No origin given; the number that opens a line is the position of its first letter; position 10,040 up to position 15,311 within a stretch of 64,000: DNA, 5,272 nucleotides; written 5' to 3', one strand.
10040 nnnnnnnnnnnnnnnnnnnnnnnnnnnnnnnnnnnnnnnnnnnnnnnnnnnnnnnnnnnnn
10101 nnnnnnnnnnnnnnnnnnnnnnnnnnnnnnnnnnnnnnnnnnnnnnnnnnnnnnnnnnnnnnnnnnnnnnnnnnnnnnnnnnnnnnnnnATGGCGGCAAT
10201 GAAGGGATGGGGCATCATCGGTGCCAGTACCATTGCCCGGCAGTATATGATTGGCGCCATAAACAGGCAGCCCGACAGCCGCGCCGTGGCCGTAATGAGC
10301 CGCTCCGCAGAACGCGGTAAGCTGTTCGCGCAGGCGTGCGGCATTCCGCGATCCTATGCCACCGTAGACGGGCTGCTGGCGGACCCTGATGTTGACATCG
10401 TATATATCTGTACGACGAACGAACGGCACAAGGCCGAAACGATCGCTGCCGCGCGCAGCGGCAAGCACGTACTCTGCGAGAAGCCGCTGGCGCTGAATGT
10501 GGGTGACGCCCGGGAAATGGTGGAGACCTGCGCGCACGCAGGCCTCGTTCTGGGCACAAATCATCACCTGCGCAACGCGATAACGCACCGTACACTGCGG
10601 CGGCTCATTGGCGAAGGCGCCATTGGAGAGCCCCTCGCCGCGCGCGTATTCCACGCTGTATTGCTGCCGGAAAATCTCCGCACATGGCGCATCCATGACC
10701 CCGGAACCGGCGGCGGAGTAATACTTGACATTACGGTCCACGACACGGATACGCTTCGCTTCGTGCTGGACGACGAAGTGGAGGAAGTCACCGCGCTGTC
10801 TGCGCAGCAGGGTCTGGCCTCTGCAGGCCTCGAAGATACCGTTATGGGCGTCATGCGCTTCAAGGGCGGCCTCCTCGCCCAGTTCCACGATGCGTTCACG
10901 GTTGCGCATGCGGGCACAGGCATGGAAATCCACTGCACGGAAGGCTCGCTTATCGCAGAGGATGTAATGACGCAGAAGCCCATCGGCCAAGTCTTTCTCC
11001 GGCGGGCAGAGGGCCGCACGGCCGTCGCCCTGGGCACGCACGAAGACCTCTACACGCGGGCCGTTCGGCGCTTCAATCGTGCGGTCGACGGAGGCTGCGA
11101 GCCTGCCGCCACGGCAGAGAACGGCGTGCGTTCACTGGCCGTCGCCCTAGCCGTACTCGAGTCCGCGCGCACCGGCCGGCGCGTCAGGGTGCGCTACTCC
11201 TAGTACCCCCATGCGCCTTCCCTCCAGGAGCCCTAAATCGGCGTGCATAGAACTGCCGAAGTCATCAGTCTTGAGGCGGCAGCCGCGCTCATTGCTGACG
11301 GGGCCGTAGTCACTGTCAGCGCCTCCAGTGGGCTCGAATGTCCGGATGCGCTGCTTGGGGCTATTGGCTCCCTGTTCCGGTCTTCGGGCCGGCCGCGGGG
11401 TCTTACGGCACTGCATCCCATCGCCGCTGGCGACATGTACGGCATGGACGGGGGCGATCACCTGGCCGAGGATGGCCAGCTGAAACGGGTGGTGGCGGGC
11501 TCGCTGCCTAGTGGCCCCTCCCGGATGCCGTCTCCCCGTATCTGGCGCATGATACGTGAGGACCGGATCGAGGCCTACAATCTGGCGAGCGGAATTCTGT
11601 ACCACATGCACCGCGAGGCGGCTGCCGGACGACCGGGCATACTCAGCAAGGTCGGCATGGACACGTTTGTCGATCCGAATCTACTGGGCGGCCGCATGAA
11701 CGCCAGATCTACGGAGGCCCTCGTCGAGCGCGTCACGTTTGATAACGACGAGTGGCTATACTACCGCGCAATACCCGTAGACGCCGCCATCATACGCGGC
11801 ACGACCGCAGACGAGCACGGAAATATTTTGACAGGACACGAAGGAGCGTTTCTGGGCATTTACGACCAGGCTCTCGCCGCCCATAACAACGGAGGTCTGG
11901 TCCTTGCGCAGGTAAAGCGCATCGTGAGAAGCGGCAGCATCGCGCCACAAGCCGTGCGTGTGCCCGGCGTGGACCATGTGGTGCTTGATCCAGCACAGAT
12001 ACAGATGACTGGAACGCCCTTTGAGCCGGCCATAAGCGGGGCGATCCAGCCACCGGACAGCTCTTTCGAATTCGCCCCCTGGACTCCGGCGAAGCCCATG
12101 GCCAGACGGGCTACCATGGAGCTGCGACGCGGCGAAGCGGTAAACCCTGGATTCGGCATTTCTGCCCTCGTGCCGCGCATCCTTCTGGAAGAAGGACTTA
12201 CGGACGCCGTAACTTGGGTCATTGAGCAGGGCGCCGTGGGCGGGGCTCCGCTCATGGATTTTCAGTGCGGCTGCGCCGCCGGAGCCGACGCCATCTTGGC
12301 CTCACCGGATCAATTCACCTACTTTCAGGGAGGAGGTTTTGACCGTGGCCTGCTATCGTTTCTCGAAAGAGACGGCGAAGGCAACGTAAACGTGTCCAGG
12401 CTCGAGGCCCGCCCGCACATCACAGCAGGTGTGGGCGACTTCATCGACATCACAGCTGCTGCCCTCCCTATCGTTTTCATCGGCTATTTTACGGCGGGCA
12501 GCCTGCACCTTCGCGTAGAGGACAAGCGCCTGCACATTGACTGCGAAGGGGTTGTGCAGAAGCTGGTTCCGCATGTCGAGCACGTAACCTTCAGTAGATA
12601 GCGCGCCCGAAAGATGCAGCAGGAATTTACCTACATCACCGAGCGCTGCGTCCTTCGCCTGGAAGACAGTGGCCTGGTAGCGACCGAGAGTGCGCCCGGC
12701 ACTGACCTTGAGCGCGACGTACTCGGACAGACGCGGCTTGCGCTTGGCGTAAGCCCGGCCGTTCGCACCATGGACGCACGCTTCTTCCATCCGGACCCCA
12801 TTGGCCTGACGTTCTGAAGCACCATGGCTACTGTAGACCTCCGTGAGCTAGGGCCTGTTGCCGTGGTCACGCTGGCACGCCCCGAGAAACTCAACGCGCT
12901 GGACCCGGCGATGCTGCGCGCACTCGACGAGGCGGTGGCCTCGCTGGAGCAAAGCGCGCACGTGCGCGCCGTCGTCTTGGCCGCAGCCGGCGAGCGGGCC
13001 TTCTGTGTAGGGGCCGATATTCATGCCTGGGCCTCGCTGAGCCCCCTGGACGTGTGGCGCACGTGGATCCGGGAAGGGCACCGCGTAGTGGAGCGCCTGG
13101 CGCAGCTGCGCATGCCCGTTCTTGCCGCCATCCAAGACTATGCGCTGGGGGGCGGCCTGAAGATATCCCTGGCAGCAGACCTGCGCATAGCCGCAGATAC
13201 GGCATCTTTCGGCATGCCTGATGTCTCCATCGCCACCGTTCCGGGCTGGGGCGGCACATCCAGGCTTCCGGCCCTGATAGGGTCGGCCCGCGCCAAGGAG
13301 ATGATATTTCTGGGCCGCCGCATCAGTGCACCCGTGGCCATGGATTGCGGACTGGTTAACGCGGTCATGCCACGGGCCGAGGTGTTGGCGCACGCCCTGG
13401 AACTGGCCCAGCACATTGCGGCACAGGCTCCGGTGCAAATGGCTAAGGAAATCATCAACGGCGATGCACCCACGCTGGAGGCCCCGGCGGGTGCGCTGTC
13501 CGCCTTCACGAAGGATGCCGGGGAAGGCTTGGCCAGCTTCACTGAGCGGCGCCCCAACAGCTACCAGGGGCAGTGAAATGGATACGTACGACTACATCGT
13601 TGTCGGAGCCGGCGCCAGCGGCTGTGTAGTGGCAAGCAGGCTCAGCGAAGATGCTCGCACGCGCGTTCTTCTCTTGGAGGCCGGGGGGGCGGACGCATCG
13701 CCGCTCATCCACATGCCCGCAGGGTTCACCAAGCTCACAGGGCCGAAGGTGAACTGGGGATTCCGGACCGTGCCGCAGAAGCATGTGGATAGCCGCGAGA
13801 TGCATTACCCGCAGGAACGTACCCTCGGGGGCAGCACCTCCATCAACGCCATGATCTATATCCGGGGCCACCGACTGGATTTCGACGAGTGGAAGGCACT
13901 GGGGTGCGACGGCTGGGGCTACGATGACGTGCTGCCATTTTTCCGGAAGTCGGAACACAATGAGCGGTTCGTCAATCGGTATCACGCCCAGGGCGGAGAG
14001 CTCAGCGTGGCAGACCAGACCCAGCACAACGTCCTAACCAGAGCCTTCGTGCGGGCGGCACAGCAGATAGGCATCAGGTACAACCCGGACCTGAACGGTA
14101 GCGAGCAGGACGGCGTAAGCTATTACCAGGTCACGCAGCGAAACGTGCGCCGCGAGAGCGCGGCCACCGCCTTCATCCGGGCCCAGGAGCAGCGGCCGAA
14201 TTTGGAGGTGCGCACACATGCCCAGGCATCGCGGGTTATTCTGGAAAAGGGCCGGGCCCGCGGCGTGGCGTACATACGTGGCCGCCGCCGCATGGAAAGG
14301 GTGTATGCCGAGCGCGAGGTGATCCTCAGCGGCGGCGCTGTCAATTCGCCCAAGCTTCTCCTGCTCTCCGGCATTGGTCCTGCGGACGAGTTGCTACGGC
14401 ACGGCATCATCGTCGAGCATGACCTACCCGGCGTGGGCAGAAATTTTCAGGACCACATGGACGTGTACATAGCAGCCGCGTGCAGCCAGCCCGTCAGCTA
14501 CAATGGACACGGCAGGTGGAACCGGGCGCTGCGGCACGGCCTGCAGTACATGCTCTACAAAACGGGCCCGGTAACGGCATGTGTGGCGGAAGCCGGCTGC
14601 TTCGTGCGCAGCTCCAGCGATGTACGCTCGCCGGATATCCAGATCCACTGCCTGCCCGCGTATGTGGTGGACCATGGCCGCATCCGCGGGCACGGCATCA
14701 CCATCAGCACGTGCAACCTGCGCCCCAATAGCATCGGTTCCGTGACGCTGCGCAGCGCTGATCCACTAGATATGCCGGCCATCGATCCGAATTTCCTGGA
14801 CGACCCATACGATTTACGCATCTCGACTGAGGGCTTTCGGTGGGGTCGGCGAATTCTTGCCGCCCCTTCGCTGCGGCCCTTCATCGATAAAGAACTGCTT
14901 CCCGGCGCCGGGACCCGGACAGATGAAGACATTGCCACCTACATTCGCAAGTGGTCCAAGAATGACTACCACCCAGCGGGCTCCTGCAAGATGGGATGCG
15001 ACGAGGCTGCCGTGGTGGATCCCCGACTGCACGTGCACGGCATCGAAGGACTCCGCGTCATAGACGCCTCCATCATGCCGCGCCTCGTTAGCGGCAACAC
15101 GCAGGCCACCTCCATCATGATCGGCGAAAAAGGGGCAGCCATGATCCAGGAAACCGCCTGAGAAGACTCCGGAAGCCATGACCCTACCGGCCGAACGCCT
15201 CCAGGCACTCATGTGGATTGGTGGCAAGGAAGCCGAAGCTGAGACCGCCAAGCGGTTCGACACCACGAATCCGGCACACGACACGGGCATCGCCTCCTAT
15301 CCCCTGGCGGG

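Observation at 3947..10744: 1.5-kb direct duplication flanking a 3.76-kb low-GC insert: signature of Campbell-type integration of a circular DNA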

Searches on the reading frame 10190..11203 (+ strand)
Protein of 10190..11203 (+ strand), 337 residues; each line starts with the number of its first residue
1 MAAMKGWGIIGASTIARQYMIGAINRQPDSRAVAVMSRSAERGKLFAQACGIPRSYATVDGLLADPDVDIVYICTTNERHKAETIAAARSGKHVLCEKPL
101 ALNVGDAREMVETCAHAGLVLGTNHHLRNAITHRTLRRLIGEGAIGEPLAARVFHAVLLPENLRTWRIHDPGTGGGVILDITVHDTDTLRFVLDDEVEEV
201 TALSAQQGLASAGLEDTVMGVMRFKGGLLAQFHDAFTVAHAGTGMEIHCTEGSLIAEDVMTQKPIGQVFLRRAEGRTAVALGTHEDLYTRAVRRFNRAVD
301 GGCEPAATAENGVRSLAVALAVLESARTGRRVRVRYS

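Call 5: search_protein_families(library=pfam, proteins=[window:10190-11203:+], max_evalue=0.01)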
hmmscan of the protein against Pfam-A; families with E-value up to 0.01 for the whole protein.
window:10190-11203:+ (337 aa): 3 families
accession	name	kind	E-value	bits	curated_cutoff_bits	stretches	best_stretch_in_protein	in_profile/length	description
PF01408.29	GFO_IDH_MocA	-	3.1e-28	99.3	24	1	7-125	3-120/120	Oxidoreductase family, NAD-binding Rossmann fold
PF22725.1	GFO_IDH_MocA_C3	-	3e-26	92.3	27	1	133-254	1-123/124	GFO/IDH/MocA C-terminal domain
PF02894.22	GFO_IDH_MocA_C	-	1.1e-21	78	22.9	1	137-333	1-217/218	Oxidoreductase family, C-terminal alpha/beta domain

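Call 6: search_protein_families(library=ncbifam, proteins=[window:10190-11203:+], max_evalue=0.01)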
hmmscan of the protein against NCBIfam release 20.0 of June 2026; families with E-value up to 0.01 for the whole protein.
window:10190-11203:+ (337 aa): 10 families
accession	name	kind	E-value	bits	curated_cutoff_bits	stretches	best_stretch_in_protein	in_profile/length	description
TIGR04380.1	myo_inos_iolG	equivalog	8.9e-43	146.4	355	1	8-333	5-330/330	inositol 2-dehydrogenase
NF041392.1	XylDh_Gfo6_Halo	equivalog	1.3e-33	116.2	350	1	9-334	21-350/350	D-xylose 1-dehydrogenase Gfo6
NF052479.1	LevoglcsnDh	equivalog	3.4e-24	85.2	650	1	43-204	49-212/386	levoglucosan dehydrogenase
NF040723.1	UDP-GlcNAcDh_Arch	equivalog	1.9e-21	76.9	450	1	30-326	25-301/302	UDP-N-acetylglucosamine 3-dehydrogenase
NF052679.1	InsChiInosDhIolG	equivalog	1e-18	67.5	540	1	7-278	5-265/343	bifunctional inositol 2-dehydrogenase/D-chiro-inositol 1-dehydrogenase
NF008607.0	PRK11579.1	subfamily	4.4e-17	62.1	330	1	8-189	8-185/346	oxidoreductase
NF058563.1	BT_2159_fam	equivalog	6.3e-13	48.5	650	1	58-156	53-151/350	disaccharide 3-dehydrogenase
NF007574.0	PRK10206.1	equivalog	4.5e-09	35.8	352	1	54-150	52-148/345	oxidoreductase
NF058561.1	BT_2158_fam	equivalog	6e-06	25.1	750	1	66-147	95-176/487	glycoside 3-dehydrogenase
TIGR03215.1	ac_ald_DH_ac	equivalog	0.00036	20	282.25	1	8-96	5-93/285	acetaldehyde dehydrogenase (acetylating)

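Call 9: find_encoding_contigs(protein=window:10190-11203:+, flank=10000, max_places=10)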
Protein window:10190-11203:+ (337 aa): no gene with exactly this product is on record in the collection.

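Call 29: list_cluster_members(proteins=[P0001, window:10190-11203:+, window:7492-8862:-, window:5639-6430:-, window:8923-10083:-, window:4910-5524:+, window:11243-12601:+, window:1670-2533:-, window:8923-10344:-, window:7492-8913:-])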
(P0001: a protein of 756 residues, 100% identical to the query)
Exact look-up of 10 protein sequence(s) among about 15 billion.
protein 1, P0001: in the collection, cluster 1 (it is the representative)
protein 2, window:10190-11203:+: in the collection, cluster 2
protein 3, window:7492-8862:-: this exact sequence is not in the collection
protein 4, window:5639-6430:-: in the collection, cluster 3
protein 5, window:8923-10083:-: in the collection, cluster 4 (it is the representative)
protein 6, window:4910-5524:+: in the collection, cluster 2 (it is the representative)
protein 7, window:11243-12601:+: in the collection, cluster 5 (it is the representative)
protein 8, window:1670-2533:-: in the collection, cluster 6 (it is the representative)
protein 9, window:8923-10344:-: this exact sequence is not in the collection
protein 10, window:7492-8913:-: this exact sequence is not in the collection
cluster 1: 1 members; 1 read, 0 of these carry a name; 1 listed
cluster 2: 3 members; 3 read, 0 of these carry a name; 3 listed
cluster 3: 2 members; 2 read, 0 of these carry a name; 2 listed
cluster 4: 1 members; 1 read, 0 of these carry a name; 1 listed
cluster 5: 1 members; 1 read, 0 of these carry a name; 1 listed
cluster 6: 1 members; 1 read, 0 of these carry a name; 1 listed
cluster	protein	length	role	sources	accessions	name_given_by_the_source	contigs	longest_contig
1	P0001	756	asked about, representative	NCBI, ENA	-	-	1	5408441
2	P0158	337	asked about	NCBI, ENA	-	-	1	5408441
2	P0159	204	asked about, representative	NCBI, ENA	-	-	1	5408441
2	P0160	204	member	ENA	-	-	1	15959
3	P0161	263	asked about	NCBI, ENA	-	-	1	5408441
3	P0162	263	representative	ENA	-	-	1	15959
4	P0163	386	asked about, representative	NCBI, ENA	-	-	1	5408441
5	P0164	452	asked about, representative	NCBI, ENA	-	-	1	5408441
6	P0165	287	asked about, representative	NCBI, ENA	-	-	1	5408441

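Call 39: find_related_loci(query=window:10190-11203:+, collection=metagenome_contigs, flank=10000)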
Query window:10190-11203:+ (337 aa) in metagenome_contigs; peptide patterns used: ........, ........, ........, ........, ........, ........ (x = any residue, [..] = any of these).
115 stretches matched a pattern; 22 encode a relative of the query (tblastn E <= 1e-3); 22 distinct loci.
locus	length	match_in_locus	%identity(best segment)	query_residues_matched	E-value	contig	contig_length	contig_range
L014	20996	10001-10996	66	6-337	2e-138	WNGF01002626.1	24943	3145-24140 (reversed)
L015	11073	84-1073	62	7-336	6e-138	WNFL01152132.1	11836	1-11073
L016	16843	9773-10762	62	7-336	6e-138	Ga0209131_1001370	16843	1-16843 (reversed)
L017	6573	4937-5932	66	6-337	5e-138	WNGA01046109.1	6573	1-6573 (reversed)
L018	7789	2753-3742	62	7-336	1e-137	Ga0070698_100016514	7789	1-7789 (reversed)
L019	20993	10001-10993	65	6-336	2e-136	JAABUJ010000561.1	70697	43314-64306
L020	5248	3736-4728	65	6-336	2e-137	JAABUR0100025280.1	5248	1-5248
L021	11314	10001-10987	62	6-334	6e-136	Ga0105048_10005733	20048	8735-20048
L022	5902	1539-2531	60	7-337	1e-128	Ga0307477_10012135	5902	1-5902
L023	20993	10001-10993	59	7-337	2e-127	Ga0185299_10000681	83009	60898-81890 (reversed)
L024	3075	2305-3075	62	69-325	6e-105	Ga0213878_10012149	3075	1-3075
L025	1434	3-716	65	100-337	3e-108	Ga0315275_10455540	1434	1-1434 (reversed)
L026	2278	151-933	29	6-257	3e-27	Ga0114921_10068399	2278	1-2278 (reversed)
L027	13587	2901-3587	33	4-232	5e-26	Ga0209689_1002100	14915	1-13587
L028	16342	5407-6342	27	30-335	2e-24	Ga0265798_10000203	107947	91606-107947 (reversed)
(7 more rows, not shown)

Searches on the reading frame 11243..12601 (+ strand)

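Call 37: search_protein_families(library=pfam, proteins=[window:11243-12601:+], max_evalue=0.001)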
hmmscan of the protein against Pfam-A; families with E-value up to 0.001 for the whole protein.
window:11243-12601:+ (452 aa): 1 family
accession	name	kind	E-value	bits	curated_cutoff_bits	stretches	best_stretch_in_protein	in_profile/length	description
PF01144.29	CoA_trans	-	9.1e-21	74.7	23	1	9-243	3-209/217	Coenzyme A transferase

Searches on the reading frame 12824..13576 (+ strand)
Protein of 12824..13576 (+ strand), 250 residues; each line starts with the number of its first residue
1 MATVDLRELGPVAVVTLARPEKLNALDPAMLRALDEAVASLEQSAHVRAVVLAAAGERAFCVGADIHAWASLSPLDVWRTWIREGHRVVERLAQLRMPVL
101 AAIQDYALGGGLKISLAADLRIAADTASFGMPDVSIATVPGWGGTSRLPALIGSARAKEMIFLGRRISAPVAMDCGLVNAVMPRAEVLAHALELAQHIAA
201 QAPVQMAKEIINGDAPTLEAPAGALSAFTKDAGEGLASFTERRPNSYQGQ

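Call 37: search_protein_families(library=pfam, proteins=[window:12824-13576:+], max_evalue=0.001)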
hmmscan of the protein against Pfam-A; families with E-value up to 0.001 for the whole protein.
window:12824-13576:+ (250 aa): 2 families
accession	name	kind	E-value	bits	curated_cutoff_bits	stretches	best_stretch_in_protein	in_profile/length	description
PF00378.25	ECH_1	-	2.3e-51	175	27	1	12-249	6-250/251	Enoyl-CoA hydratase/isomerase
PF16113.10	ECH_2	-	4.5e-34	118.9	27.2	1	13-211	2-199/335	Enoyl-CoA hydratase/isomerase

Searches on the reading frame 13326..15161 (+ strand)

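Call 37: search_protein_families(library=pfam, proteins=[window:13326-15161:+], max_evalue=0.001)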
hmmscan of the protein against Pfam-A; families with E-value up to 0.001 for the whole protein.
window:13326-15161:+ (611 aa): 4 families
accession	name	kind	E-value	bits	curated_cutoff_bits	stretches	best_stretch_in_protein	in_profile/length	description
PF00732.25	GMC_oxred_N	-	4.3e-53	180.8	23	1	88-378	1-217/218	GMC oxidoreductase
PF05199.19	GMC_oxred_C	-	3.2e-38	131.8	24.6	1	467-600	1-139/139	GMC oxidoreductase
PF13450.12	NAD_binding_8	-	7.1e-05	23.4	21.9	1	92-120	1-28/68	NAD(P)-binding Rossmann-like domain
PF00890.30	FAD_binding_2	-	9.6e-05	22.2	20.4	0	89-122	1-33/414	FAD binding domain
